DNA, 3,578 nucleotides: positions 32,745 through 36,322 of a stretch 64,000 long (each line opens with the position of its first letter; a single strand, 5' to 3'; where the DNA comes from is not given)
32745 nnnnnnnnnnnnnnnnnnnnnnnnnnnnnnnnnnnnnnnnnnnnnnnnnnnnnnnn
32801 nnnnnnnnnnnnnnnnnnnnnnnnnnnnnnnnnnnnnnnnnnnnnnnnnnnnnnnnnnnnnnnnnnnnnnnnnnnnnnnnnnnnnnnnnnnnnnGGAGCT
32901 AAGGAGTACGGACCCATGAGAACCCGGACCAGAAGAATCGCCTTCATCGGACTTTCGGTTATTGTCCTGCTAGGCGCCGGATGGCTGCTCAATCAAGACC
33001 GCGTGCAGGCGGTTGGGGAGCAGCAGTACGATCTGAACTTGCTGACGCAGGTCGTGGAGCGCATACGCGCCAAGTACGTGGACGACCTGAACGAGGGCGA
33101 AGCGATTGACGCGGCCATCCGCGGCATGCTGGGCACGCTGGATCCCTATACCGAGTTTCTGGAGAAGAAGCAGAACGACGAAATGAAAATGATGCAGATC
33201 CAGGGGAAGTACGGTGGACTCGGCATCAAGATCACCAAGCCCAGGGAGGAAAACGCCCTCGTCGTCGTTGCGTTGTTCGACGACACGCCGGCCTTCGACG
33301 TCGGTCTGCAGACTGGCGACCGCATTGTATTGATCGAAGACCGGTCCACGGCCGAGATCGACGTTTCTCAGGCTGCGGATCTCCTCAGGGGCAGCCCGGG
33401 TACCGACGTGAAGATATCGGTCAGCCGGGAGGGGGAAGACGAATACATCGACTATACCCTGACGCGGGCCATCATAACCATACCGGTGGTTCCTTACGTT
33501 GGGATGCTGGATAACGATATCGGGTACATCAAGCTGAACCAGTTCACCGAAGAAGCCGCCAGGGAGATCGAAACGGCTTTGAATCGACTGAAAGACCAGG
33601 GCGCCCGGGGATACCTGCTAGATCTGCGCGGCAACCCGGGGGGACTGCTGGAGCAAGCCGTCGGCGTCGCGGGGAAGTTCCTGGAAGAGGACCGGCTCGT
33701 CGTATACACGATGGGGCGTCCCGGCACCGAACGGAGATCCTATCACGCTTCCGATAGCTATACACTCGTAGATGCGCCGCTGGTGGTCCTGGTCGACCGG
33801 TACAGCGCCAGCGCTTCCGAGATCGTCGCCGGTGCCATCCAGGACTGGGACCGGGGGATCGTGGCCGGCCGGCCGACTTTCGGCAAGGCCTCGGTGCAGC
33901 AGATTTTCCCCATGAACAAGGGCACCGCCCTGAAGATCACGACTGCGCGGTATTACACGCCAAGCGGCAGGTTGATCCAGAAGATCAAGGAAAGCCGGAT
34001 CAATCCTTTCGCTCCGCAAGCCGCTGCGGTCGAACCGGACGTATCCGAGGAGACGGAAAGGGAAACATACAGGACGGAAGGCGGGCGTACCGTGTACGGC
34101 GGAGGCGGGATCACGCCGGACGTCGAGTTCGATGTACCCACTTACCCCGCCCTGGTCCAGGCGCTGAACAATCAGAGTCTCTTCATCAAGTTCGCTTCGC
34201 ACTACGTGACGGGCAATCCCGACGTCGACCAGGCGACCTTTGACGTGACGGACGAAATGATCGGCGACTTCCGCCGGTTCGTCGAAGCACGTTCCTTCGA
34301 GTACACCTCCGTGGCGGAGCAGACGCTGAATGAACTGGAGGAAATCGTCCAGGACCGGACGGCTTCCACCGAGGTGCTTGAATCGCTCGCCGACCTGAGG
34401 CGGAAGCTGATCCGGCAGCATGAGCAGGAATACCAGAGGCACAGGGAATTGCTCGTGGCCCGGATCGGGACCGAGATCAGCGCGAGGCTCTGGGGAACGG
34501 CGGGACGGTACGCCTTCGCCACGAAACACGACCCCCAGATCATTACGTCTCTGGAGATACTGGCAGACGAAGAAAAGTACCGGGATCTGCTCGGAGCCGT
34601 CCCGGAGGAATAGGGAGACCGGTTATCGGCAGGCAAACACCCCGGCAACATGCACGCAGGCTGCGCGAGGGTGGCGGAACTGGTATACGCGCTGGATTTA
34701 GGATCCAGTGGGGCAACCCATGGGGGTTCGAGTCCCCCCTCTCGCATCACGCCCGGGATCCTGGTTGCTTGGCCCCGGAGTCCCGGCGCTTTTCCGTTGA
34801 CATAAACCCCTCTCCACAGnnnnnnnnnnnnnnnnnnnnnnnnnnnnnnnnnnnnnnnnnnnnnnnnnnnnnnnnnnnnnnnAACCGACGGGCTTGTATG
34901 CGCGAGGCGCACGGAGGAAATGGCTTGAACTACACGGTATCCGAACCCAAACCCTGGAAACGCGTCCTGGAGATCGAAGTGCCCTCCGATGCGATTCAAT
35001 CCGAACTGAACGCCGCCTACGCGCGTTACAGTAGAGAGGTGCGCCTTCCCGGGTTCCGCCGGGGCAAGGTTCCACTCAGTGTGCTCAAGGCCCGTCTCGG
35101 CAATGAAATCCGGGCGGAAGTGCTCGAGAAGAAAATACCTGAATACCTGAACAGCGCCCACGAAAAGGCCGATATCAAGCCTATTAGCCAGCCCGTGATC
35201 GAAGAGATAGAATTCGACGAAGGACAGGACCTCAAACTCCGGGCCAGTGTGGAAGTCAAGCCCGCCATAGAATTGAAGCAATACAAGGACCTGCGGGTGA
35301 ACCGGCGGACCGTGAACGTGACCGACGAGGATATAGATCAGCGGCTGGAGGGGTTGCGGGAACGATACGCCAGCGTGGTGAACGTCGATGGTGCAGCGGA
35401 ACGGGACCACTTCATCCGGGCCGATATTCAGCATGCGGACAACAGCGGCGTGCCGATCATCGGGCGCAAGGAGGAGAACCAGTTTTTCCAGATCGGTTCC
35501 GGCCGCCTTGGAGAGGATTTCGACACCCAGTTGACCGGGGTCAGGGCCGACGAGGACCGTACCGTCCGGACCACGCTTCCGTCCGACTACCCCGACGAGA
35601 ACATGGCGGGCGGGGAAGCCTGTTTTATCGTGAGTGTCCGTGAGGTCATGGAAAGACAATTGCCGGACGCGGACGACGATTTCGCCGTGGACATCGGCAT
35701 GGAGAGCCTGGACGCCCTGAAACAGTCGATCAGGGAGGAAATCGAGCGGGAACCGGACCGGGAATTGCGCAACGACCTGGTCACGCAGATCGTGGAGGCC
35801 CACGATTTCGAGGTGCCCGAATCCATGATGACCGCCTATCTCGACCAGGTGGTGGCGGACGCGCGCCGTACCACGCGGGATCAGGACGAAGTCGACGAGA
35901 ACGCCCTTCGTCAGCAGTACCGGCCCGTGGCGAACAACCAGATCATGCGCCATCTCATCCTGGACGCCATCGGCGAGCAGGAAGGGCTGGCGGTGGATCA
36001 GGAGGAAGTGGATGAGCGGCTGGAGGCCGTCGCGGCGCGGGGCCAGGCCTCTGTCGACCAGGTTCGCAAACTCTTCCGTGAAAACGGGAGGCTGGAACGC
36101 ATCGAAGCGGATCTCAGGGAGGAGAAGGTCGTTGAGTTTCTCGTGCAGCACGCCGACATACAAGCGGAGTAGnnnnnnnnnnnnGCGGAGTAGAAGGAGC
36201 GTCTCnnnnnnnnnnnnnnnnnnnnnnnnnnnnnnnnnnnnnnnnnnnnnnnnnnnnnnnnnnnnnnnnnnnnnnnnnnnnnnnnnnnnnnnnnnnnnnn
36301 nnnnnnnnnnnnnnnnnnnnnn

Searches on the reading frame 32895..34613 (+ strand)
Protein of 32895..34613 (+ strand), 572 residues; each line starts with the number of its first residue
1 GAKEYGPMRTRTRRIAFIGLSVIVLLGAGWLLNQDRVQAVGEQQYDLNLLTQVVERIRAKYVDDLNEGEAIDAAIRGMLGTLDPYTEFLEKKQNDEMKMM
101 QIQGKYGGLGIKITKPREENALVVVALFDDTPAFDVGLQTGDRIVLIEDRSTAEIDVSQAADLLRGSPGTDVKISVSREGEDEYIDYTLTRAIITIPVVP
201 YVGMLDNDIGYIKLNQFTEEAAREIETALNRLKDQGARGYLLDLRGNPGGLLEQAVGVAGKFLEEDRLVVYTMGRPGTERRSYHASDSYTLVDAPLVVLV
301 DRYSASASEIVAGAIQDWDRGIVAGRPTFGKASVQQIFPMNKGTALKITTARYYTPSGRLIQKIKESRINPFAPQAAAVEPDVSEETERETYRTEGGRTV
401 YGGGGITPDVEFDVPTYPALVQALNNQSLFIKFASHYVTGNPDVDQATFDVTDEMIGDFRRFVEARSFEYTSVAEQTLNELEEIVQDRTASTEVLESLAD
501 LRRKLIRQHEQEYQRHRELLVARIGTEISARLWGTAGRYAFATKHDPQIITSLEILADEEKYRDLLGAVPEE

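Call 54: search_protein_families(library=pfam, proteins=[window:32895-34613:+], max_evalue=0.00001)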
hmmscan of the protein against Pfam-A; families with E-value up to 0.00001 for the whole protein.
window:32895-34613:+ (572 aa): 4 families
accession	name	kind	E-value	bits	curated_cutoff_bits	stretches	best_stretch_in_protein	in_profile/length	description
PF03572.23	Peptidase_S41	-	8e-52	175.6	24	1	208-364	1-157/165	Peptidase family S41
PF13180.12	PDZ_2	-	1.2e-08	35.5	27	1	107-187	1-78/80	PDZ domain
PF22694.1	CtpB_N-like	-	9.7e-07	29.6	27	1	38-92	29-84/85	Activating protease CtpB N-terminal domain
PF17820.7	PDZ_6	-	5.9e-06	26.4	27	0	130-176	8-52/54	PDZ domain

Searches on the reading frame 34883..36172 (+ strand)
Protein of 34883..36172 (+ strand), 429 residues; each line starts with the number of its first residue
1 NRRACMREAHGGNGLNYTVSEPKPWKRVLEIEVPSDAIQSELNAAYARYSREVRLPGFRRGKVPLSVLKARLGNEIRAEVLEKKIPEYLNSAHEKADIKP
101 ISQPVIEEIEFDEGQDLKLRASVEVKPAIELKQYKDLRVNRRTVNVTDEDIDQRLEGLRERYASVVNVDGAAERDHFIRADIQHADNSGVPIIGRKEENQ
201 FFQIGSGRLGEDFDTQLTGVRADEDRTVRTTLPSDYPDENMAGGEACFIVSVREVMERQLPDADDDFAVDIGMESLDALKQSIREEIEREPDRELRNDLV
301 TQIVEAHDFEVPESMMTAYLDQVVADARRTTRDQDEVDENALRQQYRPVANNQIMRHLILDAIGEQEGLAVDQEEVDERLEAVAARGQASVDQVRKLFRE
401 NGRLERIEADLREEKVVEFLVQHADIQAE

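Call 54: search_protein_families(library=pfam, proteins=[window:34883-36172:+], max_evalue=0.00001)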
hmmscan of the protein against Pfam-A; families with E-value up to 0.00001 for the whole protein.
window:34883-36172:+ (429 aa): 2 families
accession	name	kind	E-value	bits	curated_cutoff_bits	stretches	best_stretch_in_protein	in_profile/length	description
PF05697.18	Trigger_N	-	3.4e-40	138.1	22.2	1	17-157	3-143/144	Bacterial trigger factor protein (TF)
PF05698.19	Trigger_C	-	2.5e-26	93.1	22.7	1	275-421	1-161/162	Bacterial trigger factor protein (TF) C-terminus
